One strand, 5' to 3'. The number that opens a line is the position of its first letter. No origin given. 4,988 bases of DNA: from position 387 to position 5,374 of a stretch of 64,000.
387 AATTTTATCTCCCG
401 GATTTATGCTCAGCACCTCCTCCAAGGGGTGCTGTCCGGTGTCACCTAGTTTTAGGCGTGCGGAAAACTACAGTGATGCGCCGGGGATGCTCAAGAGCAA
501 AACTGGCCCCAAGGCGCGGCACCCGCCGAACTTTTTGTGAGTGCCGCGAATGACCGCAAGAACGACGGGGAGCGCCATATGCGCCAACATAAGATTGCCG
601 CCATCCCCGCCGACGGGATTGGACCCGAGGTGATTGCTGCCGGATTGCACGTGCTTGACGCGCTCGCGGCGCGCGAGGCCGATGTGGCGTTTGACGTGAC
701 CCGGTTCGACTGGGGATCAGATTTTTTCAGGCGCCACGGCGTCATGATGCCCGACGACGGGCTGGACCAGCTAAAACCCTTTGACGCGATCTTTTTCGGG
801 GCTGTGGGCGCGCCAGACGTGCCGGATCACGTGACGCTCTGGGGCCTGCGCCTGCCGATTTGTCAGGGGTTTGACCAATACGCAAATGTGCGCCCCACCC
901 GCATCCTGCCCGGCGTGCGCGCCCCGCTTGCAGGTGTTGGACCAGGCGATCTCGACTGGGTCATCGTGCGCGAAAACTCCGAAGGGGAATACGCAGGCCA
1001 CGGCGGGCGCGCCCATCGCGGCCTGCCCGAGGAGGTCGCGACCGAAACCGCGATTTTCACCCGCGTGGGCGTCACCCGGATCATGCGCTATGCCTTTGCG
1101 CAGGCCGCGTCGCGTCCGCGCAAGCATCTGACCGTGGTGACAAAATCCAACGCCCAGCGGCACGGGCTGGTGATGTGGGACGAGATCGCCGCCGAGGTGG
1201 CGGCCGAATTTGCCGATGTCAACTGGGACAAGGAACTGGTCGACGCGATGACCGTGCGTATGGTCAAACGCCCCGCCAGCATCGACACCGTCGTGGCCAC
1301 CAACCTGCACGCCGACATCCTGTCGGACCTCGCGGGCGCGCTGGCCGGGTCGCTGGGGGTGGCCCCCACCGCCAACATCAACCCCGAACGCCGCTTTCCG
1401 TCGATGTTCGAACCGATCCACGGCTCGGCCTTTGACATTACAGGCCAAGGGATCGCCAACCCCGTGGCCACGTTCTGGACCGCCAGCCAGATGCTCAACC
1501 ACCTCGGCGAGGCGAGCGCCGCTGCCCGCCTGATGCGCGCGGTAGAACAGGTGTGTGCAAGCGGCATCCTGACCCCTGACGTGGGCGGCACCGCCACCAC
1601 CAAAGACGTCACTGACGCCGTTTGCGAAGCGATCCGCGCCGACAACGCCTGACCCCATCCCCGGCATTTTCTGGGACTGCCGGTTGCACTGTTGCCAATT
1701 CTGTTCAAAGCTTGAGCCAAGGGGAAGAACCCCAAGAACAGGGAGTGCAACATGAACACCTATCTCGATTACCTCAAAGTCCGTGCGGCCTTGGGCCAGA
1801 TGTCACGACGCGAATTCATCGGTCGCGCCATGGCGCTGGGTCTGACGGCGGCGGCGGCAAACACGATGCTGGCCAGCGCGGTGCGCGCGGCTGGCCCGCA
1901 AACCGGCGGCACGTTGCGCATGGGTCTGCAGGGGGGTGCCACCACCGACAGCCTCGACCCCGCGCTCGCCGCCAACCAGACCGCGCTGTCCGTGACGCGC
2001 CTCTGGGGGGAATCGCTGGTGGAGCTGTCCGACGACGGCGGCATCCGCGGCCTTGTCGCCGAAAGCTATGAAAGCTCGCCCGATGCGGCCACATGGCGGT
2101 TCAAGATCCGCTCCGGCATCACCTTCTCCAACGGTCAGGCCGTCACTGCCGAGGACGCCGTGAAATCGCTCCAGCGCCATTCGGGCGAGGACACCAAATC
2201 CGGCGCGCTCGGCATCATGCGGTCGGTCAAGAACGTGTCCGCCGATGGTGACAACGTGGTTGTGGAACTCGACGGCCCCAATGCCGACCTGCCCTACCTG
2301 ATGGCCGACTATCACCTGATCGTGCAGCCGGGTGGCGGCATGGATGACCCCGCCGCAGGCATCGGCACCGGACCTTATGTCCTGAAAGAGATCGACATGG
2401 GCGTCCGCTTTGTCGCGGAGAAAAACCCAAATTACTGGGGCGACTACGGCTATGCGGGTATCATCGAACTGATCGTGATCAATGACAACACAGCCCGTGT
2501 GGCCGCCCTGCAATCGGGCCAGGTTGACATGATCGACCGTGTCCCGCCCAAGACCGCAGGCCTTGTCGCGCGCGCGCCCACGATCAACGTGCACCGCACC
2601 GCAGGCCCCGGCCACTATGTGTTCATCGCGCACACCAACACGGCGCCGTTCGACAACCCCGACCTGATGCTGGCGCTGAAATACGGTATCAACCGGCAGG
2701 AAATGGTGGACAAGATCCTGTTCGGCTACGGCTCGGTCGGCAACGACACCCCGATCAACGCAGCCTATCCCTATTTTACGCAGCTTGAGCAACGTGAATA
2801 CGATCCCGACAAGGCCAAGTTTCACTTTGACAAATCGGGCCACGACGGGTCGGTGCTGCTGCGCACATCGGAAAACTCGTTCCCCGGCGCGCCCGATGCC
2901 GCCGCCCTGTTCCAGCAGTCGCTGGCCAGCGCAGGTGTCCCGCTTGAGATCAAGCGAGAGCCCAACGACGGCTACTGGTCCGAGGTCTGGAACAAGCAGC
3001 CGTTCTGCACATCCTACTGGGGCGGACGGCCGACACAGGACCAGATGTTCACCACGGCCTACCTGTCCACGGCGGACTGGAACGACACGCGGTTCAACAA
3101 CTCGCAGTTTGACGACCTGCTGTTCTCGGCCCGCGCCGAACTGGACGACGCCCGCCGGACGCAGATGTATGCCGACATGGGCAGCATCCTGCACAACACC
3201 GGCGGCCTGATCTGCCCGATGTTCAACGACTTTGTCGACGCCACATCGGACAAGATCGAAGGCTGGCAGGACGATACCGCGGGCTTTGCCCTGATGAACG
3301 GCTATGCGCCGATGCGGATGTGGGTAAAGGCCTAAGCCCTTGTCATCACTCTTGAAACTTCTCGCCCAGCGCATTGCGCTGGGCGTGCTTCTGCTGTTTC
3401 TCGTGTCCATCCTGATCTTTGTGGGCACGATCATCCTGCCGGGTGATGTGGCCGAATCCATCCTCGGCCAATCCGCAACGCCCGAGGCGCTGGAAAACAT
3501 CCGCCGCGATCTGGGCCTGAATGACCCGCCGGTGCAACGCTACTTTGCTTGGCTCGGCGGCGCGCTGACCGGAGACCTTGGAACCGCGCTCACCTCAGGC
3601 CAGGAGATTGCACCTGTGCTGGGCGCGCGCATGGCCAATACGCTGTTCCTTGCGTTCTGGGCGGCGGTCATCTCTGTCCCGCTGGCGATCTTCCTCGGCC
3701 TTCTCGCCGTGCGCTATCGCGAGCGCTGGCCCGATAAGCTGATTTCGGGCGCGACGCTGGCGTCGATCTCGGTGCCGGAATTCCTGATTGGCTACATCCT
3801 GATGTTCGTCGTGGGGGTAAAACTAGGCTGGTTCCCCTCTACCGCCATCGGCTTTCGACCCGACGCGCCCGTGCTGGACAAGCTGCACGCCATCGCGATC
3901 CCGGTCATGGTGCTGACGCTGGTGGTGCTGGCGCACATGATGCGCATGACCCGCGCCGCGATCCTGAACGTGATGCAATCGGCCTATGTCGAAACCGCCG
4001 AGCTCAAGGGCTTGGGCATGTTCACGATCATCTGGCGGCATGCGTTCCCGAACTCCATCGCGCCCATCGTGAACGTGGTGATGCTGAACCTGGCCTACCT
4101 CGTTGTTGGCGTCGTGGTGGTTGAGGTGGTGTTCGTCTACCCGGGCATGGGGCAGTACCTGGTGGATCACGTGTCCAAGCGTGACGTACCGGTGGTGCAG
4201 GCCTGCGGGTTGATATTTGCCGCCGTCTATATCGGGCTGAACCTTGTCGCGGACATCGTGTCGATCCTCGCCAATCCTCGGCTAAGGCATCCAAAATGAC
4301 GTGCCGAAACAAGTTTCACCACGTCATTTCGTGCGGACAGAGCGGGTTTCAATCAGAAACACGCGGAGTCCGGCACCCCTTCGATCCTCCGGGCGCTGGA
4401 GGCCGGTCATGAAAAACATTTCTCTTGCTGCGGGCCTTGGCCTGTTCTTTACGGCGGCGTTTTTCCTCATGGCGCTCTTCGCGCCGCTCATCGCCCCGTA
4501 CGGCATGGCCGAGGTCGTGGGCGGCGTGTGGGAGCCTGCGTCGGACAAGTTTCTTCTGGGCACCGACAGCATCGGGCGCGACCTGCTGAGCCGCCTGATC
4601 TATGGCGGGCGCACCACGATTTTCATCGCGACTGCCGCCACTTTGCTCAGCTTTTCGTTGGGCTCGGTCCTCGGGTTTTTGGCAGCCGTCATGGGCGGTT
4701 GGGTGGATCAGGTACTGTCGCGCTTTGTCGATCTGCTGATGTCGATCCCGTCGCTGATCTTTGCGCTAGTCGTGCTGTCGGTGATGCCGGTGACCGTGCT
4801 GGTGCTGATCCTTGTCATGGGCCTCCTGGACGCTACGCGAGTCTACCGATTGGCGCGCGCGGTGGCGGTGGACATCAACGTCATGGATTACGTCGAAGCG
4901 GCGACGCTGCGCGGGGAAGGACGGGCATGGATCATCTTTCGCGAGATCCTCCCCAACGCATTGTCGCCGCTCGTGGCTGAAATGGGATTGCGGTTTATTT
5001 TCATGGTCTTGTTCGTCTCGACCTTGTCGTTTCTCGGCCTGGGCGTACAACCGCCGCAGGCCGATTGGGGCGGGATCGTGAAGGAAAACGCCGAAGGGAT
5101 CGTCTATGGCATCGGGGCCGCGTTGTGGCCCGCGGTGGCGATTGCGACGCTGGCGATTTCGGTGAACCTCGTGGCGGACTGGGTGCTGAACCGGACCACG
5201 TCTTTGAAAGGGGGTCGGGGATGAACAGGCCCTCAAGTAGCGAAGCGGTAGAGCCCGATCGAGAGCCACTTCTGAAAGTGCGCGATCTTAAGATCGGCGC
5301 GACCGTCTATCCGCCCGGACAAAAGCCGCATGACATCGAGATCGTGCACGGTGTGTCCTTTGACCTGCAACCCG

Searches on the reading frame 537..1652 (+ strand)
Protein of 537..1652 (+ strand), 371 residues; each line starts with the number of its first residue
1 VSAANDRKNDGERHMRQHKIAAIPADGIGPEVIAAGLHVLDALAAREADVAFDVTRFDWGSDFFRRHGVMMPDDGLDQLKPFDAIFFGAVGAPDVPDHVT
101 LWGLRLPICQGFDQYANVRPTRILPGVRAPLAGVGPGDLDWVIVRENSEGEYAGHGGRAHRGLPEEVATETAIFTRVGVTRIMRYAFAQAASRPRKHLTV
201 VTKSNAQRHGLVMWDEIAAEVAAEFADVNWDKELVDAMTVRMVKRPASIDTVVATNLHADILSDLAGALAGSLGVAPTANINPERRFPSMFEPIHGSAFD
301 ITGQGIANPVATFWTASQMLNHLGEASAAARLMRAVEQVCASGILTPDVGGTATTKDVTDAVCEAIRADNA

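Call 27: search_protein_families(library=pfam, proteins=[window:537-1652:+])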
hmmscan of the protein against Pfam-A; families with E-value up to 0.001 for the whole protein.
window:537-1652:+ (371 aa): 1 family
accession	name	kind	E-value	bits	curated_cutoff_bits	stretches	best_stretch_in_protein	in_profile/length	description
PF00180.25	Iso_dh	-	9.8e-85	285.3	27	1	19-362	1-348/348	Isocitrate/isopropylmalate dehydrogenase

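Call 75: search_protein_families(library=ncbifam, proteins=[window:537-1652:+], max_evalue=0.01)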
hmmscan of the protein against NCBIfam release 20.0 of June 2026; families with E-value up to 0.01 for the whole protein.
window:537-1652:+ (371 aa): 16 families
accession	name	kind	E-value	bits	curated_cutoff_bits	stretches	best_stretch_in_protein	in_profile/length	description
TIGR02089.1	TTC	equivalog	2.2e-173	576.1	470.4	1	15-366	1-352/352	tartrate dehydrogenase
NF006048.0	PRK08194.1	equivalog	3.3e-132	440.8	501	1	15-367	1-350/352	tartrate dehydrogenase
NF002898.0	PRK03437.1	equivalog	6.7e-109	364.3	393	1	16-366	3-345/347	3-isopropylmalate dehydrogenase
TIGR02088.1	LEU3_arch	subfamily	1e-81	274.7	409.8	1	20-362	1-323/324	isopropylmalate/isohomocitrate dehydrogenases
NF040626.1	AksF2_Meth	equivalog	1.3e-73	248.2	540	1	18-367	2-331/333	homoisocitrate dehydrogenase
NF006529.0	PRK08997.1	equivalog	5.7e-69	232.6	510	1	15-364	1-333/335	isocitrate dehydrogenase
NF040619.1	AksF_Meth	equivalog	1.6e-67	228.1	500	1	18-362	2-343/343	homoisocitrate dehydrogenase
TIGR00169.1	leuB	equivalog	6.1e-66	222.8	353.2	1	19-365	1-348/349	3-isopropylmalate dehydrogenase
NF006673.0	PRK09222.1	equivalog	5.6e-61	207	509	1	16-360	3-331/482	NADP-dependent isocitrate dehydrogenase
NF040855.1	iso_homocit_dh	equivalog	1e-59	202.5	680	1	18-366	2-319/345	isocitrate--homoisocitrate dehydrogenase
TIGR00175.1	mito_nad_idh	equivalog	6.9e-57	193.1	432.4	1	17-365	3-333/334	isocitrate dehydrogenase (NAD(+))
TIGR02924.1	ICDH_alpha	equivalog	1.6e-48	166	561.35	1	21-354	4-319/473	isocitrate dehydrogenase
TIGR00183.1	prok_nadp_idh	equivalog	1.2e-32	113.3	567.3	2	232-350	279-394/417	isocitrate dehydrogenase (NADP(+))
NF005036.0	PRK06451.1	equivalog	6.3e-29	100.9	484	1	21-349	27-386/412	NADP-dependent isocitrate dehydrogenase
NF005425.0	PRK07006.1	equivalog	1.4e-28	99.8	490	1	20-348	29-392/416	NADP-dependent isocitrate dehydrogenase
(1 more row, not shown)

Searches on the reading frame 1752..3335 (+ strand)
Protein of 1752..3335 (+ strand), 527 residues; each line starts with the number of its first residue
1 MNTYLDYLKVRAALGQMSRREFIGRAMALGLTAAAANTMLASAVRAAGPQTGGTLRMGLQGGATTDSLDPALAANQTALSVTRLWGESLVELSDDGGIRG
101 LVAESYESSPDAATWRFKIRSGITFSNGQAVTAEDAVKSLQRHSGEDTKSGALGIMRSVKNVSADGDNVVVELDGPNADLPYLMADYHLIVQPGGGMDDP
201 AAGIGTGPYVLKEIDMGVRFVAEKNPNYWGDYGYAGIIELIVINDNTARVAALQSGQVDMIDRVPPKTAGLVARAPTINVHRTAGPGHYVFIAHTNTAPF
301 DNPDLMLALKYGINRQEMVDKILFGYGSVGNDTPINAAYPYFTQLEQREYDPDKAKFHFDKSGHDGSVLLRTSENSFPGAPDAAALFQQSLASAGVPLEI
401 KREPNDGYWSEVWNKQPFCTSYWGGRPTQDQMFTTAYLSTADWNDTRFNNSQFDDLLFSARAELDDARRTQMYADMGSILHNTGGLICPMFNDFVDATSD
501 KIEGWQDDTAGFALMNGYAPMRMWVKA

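Call 27: search_protein_families(library=pfam, proteins=[window:1752-3335:+])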
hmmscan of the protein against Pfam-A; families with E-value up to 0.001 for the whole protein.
window:1752-3335:+ (527 aa): 1 family
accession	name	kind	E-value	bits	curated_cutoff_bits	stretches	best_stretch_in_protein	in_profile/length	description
PF00496.27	SBP_bac_5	-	1.5e-73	248.4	32.4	1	99-444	3-367/368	Bacterial extracellular solute-binding proteins, family 5 Middle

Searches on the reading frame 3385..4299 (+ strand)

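Call 27: search_protein_families(library=pfam, proteins=[window:3385-4299:+])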
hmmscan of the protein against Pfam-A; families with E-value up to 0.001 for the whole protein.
window:3385-4299:+ (304 aa): 2 families
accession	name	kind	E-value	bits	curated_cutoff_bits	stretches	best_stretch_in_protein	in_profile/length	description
PF00528.27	BPD_transp_1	-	2.4e-32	112.6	26.4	1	101-301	1-183/184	Binding-protein-dependent transport system inner membrane component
PF19300.4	BPD_transp_1_N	-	6.3e-11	42.9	23.8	1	2-85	14-95/114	Binding-prot-dependent transport system membrane comp, N-term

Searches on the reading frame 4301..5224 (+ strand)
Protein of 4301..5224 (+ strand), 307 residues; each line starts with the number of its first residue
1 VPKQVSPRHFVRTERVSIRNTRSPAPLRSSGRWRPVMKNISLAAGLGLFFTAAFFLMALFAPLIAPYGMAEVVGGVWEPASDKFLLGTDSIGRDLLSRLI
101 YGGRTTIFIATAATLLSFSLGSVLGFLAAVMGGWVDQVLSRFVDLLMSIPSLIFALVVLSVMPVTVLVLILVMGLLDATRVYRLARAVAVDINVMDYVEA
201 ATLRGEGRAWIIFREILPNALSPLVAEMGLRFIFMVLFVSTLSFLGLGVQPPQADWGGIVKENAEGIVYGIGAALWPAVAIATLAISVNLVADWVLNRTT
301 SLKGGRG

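Call 27: search_protein_families(library=pfam, proteins=[window:4301-5224:+])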
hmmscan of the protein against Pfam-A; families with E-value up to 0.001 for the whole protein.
window:4301-5224:+ (307 aa): 1 family
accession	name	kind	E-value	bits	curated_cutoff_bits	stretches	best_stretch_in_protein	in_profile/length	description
PF00528.27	BPD_transp_1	-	1.4e-29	103.5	26.4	1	121-296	1-179/184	Binding-protein-dependent transport system inner membrane component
